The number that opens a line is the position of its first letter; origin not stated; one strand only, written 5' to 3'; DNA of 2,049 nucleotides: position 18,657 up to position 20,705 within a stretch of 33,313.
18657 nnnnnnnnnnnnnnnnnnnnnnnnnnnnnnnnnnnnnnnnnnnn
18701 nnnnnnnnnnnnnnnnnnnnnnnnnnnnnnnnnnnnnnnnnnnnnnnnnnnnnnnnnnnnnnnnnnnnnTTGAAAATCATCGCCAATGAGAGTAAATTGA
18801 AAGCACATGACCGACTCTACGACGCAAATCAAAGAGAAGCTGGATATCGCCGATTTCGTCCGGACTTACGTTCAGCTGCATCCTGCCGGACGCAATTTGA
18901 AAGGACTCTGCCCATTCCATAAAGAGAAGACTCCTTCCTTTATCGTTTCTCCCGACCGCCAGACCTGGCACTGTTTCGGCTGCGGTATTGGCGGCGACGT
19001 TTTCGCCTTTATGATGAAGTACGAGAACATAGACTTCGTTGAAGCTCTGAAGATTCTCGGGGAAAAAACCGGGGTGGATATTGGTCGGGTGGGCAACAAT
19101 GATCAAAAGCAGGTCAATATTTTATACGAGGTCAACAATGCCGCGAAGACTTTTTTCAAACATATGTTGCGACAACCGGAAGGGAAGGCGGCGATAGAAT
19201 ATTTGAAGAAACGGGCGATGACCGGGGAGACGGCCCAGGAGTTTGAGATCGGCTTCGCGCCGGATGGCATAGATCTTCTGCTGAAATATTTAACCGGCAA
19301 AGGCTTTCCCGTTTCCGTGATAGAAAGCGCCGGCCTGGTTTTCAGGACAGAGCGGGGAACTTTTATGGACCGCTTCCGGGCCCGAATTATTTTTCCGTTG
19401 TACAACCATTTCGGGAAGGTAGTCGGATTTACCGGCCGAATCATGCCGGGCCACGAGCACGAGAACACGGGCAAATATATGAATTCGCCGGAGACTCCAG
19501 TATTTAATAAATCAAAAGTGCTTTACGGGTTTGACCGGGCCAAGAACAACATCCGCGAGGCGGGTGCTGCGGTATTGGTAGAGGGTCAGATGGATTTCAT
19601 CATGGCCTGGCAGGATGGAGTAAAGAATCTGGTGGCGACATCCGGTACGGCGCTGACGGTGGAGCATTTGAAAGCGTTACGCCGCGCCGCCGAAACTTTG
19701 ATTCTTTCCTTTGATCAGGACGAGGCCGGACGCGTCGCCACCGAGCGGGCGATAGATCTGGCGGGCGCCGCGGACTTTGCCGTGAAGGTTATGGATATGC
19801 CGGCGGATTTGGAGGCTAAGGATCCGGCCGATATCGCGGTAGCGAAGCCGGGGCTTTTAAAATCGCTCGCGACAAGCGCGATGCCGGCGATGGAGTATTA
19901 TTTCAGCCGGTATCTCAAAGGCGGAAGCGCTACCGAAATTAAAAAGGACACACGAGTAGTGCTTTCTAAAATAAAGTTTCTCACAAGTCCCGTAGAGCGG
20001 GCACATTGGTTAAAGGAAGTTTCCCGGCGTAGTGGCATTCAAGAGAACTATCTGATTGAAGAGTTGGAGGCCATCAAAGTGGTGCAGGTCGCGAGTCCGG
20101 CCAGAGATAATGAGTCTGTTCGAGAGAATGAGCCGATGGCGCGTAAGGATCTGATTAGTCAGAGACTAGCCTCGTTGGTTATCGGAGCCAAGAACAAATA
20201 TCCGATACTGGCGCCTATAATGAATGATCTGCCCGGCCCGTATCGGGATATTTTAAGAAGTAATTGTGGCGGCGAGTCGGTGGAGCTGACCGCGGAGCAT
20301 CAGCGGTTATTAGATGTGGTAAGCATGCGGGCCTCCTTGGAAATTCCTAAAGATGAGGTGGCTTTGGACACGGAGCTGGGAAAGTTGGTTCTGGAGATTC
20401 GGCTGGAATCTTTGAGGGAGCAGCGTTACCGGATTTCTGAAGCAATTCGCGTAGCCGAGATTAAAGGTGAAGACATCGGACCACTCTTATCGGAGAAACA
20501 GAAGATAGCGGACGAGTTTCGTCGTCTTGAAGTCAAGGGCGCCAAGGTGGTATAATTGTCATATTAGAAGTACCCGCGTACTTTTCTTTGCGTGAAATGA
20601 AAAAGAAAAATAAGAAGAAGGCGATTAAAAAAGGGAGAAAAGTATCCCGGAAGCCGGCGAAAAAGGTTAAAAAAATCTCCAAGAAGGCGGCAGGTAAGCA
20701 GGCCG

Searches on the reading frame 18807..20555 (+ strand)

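Call 9: search_protein_families(library=pfam, proteins=[window:18807-20555:+], max_evalue=0.01)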
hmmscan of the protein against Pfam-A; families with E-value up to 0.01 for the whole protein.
window:18807-20555:+ (582 aa): 6 families
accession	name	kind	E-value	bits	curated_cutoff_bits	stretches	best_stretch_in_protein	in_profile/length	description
PF08275.17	DNAG_N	-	4.4e-40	137.2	26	1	116-246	1-128/128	DNA primase catalytic core, N-terminal domain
PF01807.25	Zn_ribbon_DnaG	-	2.1e-33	114.4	24.9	1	4-92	5-93/98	CHC2 zinc finger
PF13155.12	Toprim_2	-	1.5e-18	67.3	22.1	1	256-342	1-86/88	Toprim-like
PF13662.12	Toprim_4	-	2.1e-13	50.8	25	1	254-327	2-82/85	Toprim domain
PF01751.28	Toprim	-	3.9e-08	33.8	23.1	1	255-328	2-93/96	Toprim domain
PF13362.12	Toprim_3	-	0.00041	21.2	27.2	1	256-346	3-91/95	Toprim domain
